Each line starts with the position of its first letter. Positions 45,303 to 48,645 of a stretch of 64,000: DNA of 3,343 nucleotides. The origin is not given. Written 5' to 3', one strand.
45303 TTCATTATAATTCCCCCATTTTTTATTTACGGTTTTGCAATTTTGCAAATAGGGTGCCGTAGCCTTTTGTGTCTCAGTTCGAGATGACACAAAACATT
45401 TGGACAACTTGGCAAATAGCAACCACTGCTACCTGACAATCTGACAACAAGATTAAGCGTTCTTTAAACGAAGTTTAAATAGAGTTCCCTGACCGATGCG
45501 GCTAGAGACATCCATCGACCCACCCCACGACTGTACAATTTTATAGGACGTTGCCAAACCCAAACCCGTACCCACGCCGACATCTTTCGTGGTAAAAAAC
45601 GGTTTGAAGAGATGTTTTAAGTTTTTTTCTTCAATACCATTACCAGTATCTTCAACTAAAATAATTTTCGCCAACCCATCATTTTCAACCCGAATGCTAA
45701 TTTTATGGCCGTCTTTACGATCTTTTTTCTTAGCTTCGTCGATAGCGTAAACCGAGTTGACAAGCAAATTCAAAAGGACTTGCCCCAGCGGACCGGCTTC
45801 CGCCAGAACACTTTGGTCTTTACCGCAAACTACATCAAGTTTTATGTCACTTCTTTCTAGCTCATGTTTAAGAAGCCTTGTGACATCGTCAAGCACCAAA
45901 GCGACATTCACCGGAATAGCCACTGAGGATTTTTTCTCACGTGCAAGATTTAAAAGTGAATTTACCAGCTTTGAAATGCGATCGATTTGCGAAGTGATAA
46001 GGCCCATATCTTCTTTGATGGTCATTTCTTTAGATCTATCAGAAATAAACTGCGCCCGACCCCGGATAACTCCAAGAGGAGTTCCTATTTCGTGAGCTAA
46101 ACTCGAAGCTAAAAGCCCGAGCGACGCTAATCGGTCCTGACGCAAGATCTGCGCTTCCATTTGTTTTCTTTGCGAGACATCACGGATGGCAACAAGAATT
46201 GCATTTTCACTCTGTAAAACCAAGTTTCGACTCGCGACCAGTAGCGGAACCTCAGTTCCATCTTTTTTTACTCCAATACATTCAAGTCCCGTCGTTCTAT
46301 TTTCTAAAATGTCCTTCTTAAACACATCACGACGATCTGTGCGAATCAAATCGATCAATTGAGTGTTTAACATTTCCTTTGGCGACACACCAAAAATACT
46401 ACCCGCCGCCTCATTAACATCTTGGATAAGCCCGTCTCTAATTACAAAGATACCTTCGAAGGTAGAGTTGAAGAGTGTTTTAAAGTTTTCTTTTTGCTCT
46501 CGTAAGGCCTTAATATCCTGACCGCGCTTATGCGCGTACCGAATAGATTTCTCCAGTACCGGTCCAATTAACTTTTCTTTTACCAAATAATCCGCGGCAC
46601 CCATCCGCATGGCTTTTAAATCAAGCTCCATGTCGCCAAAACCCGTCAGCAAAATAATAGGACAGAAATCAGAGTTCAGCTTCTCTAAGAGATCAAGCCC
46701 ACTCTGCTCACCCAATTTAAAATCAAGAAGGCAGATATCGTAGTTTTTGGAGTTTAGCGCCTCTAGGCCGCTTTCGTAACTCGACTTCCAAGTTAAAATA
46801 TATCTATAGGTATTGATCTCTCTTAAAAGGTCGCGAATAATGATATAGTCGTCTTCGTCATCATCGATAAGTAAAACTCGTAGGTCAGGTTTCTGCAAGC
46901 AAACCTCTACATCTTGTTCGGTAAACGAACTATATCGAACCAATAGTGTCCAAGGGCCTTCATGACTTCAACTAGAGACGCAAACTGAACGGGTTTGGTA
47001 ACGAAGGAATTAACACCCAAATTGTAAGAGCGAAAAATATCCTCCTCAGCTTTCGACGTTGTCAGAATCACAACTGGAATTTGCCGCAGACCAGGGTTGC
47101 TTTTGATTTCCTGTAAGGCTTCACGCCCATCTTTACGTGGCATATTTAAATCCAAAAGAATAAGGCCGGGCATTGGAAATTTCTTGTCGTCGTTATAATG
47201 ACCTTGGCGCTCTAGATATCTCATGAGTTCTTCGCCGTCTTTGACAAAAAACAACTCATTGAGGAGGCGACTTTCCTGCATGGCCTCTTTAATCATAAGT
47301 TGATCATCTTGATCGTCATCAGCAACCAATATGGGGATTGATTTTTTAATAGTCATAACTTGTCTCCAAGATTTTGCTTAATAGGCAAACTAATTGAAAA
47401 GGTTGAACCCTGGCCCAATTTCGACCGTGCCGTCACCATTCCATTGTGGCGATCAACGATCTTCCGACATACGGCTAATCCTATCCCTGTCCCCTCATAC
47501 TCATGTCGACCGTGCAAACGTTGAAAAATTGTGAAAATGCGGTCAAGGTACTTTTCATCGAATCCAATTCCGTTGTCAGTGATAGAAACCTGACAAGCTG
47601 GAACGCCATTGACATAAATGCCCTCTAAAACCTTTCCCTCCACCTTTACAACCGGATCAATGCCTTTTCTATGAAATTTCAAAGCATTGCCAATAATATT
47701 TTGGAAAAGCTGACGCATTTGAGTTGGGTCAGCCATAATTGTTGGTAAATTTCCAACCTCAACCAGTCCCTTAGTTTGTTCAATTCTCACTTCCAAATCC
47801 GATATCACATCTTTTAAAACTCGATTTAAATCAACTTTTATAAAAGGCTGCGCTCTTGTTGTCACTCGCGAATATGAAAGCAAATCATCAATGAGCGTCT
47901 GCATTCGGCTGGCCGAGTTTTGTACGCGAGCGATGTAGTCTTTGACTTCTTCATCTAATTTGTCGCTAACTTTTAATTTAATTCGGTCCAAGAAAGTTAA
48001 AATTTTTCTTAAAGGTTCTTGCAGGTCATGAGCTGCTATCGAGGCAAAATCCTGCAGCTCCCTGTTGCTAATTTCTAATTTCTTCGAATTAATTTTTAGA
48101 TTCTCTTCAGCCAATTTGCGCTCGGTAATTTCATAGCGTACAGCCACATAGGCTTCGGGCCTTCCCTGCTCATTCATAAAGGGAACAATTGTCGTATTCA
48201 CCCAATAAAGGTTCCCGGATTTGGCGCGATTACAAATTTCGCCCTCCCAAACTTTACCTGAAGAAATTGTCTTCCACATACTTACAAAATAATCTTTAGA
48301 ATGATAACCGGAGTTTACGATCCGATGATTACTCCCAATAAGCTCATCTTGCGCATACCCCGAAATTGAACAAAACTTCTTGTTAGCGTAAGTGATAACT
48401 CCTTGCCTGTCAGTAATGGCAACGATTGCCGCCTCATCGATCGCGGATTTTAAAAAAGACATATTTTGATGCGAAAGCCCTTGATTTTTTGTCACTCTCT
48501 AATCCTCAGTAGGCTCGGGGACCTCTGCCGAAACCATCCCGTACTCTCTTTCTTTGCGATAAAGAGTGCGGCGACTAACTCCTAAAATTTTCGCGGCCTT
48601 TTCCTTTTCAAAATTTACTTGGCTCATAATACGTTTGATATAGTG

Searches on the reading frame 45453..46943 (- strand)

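Call 69: search_protein_families(library=pfam, proteins=[window:45453-46943:-], max_evalue=0.0001)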
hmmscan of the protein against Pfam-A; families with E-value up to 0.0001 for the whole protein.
window:45453-46943:- (496 aa): 6 families
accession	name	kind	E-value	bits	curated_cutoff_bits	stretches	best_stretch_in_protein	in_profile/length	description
PF02518.31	HATPase_c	-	5.5e-20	72.3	26.4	1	385-494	5-108/111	Histidine kinase-, DNA gyrase B-, and HSP90-like ATPase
PF00072.30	Response_reg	-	5.4e-16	59.2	30.2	1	23-123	1-100/111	Response regulator receiver domain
PF00989.32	PAS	-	1.1e-12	48.4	22.6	1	153-256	2-113/113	PAS fold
PF00512.31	HisKA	-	1.7e-11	44.4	26.9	1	275-335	2-62/66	His Kinase A (phospho-acceptor) domain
PF13426.13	PAS_9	-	6.3e-10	39.7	27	1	164-258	3-103/103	PAS domain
PF13188.13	PAS_8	-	1.3e-05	25.3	21.8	1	153-205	2-55/65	PAS domain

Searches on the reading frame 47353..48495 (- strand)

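Call 69: search_protein_families(library=pfam, proteins=[window:47353-48495:-], max_evalue=0.0001)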
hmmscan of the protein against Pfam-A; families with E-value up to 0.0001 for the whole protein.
window:47353-48495:- (380 aa): 7 families
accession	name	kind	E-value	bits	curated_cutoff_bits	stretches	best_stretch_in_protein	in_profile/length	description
PF02518.31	HATPase_c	-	4e-24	85.6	26.4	1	256-373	2-110/111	Histidine kinase-, DNA gyrase B-, and HSP90-like ATPase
PF13426.13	PAS_9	-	1.3e-13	51.6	27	1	25-125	4-103/103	PAS domain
PF00512.31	HisKA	-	8.4e-13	48.6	26.9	1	147-212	2-64/66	His Kinase A (phospho-acceptor) domain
PF08447.18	PAS_3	-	4.4e-12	46.5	25.6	1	35-119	2-88/89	PAS fold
PF08448.16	PAS_4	-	4.7e-12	46.6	23.1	1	24-127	7-109/110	PAS fold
PF00989.32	PAS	-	1.1e-11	45.2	22.6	1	24-117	13-107/113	PAS fold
PF13188.13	PAS_8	-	5.4e-05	23.4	21.8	0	25-59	14-49/65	PAS domain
